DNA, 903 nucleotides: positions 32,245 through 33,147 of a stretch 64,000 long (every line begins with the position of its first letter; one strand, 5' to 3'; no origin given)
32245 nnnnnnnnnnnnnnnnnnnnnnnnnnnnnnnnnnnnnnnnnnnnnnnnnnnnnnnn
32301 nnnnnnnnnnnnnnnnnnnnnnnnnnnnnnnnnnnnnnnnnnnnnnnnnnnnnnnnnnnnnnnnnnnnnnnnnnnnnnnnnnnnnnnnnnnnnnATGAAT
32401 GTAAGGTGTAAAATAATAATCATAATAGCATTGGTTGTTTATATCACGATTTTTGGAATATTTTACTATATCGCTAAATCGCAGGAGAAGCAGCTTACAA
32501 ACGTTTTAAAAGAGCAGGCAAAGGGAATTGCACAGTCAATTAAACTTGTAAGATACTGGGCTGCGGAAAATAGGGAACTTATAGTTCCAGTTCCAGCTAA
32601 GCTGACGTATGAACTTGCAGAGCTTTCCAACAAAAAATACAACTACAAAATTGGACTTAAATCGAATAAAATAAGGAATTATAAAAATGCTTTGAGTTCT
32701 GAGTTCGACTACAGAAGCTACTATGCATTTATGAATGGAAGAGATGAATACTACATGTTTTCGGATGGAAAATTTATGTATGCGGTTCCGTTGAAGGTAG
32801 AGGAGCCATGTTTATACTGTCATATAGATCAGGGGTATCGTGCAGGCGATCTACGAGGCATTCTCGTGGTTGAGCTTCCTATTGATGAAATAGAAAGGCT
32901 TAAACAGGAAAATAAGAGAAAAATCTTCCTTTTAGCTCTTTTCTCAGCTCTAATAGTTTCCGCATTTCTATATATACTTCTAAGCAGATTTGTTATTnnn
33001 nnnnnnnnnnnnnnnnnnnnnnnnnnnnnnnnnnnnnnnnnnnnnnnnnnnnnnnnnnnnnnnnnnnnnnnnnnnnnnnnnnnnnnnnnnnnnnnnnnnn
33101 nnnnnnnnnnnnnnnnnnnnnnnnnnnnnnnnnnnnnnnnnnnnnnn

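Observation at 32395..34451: Archaeal two-component system with c-type heme input and a DNA-binding output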

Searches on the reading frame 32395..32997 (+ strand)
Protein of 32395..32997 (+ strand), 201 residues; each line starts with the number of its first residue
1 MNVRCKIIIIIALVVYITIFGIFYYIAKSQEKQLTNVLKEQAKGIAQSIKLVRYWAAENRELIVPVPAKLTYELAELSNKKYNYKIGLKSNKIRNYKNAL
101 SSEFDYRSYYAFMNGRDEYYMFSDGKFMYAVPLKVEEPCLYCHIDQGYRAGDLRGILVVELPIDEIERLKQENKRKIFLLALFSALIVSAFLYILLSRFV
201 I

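Call 10: find_homologous_proteins(query=window:32395-32997:+, max_evalue=0.001)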
Query seq(201 aa): 383 candidates shared short words with the query, none scored E <= 0.001.

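Call 16: search_protein_representatives(protein=window:32395-32994:+)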
Query: 200 residues. Proteins with E-value up to 0.001 (for the whole library): 1393; up to 1e-10: 98; up to 1e-30: 1. The best 150 are listed.
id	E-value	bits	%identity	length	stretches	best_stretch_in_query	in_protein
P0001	2.6e-46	174.1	47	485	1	3-194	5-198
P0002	5.3e-23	98.1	32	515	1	5-196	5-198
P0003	4.1e-21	91.9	32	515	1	3-198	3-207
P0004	9.8e-21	90.7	31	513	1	2-191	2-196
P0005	3.7e-20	88.8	32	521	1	8-191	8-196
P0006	6.6e-19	84.7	33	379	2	60-198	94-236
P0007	1.2e-18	83.9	31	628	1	3-200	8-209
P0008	1.5e-18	83.6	33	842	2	66-199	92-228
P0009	5.4e-18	81.7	36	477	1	36-199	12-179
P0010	1.2e-17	80.6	37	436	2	56-193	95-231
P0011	2.4e-17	79.6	31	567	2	60-199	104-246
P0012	2.4e-17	79.6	30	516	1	5-195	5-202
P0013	2.5e-17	79.6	37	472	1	41-197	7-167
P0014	2.6e-17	79.5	32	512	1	3-184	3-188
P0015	3.3e-17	79.2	33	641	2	61-197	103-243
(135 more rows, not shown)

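Call 17: search_solved_structures(query=window:32395-32994:+, max_evalue=1, show_alignments=2)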
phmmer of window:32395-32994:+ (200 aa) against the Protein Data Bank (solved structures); distinct sequences matched with E-value up to 1: 0.

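Call 75: list_cluster_members(proteins=[P0002, P0003, P0004, P0005, P0007, P0009, P0012, P0014, P0155, P0159])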
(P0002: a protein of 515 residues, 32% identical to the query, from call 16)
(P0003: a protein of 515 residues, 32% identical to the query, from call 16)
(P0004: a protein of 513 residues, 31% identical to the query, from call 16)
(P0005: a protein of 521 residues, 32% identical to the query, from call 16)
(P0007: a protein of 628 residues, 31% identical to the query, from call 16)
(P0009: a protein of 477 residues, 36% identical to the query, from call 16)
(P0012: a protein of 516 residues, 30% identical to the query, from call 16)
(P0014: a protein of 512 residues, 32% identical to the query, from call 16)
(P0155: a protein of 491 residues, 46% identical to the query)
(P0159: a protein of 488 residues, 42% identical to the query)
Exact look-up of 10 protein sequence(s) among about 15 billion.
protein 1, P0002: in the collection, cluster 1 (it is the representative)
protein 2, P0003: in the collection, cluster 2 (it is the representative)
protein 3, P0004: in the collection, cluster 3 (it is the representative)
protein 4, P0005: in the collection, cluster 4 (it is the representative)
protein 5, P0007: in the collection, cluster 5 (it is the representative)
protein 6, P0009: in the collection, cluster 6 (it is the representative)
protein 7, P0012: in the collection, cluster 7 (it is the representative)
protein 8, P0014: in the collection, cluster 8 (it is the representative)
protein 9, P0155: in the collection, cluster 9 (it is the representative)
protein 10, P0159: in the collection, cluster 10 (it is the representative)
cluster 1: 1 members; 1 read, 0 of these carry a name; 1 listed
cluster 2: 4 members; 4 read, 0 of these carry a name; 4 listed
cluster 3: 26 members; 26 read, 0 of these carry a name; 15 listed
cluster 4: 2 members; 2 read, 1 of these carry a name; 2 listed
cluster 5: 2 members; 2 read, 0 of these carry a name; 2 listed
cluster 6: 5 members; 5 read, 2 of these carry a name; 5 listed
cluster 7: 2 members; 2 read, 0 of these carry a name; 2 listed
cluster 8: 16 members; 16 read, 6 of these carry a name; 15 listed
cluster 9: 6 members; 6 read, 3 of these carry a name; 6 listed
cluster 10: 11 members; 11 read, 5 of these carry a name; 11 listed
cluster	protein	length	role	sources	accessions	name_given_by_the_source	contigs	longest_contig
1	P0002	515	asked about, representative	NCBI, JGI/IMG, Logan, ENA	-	-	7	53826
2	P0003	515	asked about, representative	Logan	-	-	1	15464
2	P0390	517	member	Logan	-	-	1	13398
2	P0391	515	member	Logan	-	-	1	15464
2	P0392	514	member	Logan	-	-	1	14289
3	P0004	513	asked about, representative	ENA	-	-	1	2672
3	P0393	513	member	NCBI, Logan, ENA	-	-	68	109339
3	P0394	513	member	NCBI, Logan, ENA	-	-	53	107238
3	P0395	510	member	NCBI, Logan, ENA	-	-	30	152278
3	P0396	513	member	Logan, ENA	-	-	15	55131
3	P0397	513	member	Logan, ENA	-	-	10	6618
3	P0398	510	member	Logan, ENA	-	-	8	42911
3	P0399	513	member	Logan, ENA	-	-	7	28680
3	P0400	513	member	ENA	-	-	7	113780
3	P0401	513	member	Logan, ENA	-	-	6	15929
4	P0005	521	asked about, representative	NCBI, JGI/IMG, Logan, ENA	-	-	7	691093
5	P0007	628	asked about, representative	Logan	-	-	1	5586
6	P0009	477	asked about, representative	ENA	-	-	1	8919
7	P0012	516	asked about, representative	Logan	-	-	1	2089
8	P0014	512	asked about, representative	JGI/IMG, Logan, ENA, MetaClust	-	\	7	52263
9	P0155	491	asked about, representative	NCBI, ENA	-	-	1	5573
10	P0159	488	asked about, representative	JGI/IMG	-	two-component system NtrC family sensor kinase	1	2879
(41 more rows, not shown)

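Call 85: find_encoding_contigs(protein=P0005, flank=7000, max_places=1)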
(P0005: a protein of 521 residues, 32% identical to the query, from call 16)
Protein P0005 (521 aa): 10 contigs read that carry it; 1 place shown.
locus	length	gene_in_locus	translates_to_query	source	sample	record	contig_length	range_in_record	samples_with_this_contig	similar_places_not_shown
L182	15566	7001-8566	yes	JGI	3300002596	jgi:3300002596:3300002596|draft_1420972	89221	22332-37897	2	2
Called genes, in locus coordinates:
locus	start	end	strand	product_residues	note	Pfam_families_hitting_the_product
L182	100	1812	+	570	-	PF08269:dCache_2, PF17200:sCache_2, PF17201:Cache_3-Cache_2, PF00672:HAMP (weak), PF00015:MCPsignal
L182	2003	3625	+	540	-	PF14522:Cytochrome_C7 (faint), PF02335:Cytochrom_C552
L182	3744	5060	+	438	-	PF05140:ResB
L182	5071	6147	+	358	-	PF01578:Cytochrom_C_asm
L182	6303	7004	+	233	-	PF00072:Response_reg, PF00486:Trans_reg_C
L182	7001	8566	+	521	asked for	PF11845:Tll0287-like, PF00672:HAMP, PF00512:HisKA, PF02518:HATPase_c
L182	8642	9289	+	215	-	PF03692:CxxCxxCC (weak)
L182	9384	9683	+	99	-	PF13442:Cytochrome_CBB3 (weak), PF00034:Cytochrom_C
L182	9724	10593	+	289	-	PF02630:SCO1-SenC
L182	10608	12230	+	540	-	PF00115:COX1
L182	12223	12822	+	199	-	PF00510:COX3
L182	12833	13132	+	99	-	PF03626:COX4_pro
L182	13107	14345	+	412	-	PF02790:COX2_TM, PF00116:COX2, PF13442:Cytochrome_CBB3 (faint), PF00034:Cytochrom_C (weak)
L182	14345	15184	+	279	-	PF01040:UbiA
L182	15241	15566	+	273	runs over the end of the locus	-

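Call 87: find_encoding_contigs(protein=P0014, flank=7000, max_places=1)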
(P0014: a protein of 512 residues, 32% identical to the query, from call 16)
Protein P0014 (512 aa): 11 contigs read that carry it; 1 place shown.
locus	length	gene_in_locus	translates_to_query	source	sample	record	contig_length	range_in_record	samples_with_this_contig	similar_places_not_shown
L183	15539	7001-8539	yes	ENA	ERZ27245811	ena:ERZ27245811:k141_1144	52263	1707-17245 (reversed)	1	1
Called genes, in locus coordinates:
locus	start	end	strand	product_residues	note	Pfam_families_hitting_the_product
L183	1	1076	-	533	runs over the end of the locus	PF09699:Paired_CXXCH_1 (faint), PF13435:Cytochrome_C554 (faint), PF14522:Cytochrome_C7 (faint), PF13447:Multi-haem_cyto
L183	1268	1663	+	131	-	PF14522:Cytochrome_C7 (weak)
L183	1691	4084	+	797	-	PF04879:Molybdop_Fe4S4, PF00384:Molybdopterin, PF01568:Molydop_binding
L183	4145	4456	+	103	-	PF03927:NapD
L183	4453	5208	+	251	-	PF13534:Fer4_17 (faint), PF13183:Fer4_8 (faint), PF25160:LdpA_Fe-S-bd (faint), PF00037:Fer4 (weak), PF12838:Fer4_7, PF13187:Fer4_9 (weak), PF13484:Fer4_16 (weak), PF14697:Fer4_21, +5 more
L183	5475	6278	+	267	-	PF12801:Fer4_5, PF00037:Fer4 (faint)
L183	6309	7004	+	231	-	PF00072:Response_reg, PF00486:Trans_reg_C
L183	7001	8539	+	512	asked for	PF11845:Tll0287-like, PF00512:HisKA, PF02518:HATPase_c, PF14501:HATPase_c_5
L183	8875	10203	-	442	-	PF06808:DctM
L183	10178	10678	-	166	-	PF04290:DctQ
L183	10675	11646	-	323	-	PF03480:DctP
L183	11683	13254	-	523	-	PF02538:Hydantoinase_B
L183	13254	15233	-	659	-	PF05378:Hydant_A_N, PF01968:Hydantoinase_A, PF19278:Hydant_A_C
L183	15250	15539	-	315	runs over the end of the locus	PF00392:GntR (weak), PF01325:Fe_dep_repress (faint)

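Call 88: find_encoding_contigs(protein=P0002, flank=7000, max_places=1)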
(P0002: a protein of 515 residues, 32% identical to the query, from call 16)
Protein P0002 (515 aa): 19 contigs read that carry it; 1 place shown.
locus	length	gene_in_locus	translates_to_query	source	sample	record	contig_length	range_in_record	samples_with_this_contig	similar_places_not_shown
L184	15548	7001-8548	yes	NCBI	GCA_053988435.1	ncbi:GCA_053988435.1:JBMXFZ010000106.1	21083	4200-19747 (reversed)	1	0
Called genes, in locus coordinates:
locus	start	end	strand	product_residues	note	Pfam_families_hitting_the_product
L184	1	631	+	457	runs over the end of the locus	PF01212:Beta_elim_lyase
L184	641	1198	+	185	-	PF01966:HD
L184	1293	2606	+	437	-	PF00155:Aminotran_1_2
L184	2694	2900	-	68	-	PF09855:Zn_ribbon_13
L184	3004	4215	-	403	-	PF13609:Porin_4 (weak), PF13372:Alginate_exp (faint)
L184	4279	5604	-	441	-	PF13435:Cytochrome_C554 (faint), PF22113:Mtrc-MtrF_II-IV_dom (faint), PF14522:Cytochrome_C7 (faint), PF14537:Cytochrom_c3_2 (faint), PF13447:Multi-haem_cyto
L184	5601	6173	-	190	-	PF03264:Cytochrom_NNT, PF14522:Cytochrome_C7 (faint)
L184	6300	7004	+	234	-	PF00072:Response_reg, PF00486:Trans_reg_C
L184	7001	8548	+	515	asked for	PF11845:Tll0287-like, PF00672:HAMP, PF00512:HisKA, PF02518:HATPase_c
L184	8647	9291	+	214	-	PF02578:Cu-oxidase_4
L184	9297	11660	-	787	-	PF02190:LON_substr_bdg, PF08298:AAA_PrkA (faint), PF00004:AAA, PF07728:AAA_5, PF22667:Lon_lid, PF05362:Lon_C, PF13541:ChlI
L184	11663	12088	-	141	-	PF00011:HSP20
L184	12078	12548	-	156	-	PF22811:Zn_ribbon_NrdR, PF03477:ATP-cone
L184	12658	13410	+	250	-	-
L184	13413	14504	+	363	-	PF01590:GAF, PF13185:GAF_2, PF13487:HD_5, PF01966:HD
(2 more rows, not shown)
